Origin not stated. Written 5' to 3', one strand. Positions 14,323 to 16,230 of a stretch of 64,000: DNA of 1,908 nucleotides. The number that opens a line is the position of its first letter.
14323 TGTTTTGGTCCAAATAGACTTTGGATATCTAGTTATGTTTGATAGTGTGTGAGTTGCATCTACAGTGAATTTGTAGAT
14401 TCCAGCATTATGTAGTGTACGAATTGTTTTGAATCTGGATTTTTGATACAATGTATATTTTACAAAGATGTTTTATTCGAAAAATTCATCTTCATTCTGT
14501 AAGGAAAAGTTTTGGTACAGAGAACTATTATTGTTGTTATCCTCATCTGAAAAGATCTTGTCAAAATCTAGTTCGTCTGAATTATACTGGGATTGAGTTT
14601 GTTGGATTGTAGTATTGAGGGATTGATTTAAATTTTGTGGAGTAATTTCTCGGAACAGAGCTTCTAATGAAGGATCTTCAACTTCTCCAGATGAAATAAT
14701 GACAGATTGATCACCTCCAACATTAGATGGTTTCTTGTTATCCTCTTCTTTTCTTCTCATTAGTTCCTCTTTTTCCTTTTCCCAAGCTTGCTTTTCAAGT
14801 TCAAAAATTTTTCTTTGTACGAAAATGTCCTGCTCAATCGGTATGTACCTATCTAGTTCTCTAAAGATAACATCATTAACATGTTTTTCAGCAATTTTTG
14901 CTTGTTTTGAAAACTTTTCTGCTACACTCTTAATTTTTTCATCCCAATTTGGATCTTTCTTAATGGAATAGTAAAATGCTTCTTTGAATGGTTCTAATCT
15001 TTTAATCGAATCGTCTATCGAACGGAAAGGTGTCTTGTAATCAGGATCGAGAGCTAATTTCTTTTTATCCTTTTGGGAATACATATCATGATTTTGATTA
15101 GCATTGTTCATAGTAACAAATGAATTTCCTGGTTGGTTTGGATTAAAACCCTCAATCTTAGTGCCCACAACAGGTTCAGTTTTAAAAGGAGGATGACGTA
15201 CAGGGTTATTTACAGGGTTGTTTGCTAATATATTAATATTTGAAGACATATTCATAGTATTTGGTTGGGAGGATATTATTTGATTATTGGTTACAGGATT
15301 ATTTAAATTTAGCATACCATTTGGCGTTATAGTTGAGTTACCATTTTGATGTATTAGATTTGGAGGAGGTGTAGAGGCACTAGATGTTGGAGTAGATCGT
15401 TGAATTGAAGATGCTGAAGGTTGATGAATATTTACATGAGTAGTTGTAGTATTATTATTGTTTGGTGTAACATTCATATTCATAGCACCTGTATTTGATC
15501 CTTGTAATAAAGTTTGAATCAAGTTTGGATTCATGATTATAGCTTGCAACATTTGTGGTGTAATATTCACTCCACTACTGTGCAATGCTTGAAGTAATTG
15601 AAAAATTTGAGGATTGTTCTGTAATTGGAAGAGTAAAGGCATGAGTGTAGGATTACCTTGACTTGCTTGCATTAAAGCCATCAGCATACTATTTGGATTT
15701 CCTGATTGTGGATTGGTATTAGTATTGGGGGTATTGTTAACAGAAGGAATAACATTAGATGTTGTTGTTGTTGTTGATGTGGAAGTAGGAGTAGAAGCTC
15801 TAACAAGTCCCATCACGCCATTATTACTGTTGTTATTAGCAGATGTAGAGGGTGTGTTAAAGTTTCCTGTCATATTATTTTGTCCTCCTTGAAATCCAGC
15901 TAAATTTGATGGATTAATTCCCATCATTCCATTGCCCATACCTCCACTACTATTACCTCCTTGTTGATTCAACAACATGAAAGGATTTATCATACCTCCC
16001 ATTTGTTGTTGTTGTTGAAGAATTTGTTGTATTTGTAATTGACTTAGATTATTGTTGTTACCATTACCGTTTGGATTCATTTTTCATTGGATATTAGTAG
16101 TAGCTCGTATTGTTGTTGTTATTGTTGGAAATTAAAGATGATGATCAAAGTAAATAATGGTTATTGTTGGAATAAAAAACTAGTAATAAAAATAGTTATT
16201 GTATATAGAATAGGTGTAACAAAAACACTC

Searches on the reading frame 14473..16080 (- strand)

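Call 3: search_protein_families(library=pfam, proteins=[window:14473-16080:-], max_evalue=1)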
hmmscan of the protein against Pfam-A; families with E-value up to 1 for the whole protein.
window:14473-16080:- (535 aa): 2 families
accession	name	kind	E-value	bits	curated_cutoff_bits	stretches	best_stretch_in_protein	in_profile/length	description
PF15249.11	GLTSCR1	-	2.3e-19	70.2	28.2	1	340-438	2-102/102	Conserved region of unknown function on GLTSCR protein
PF13148.11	DUF3987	-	0.13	11.8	27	1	420-522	72-172/364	Protein of unknown function (DUF3987)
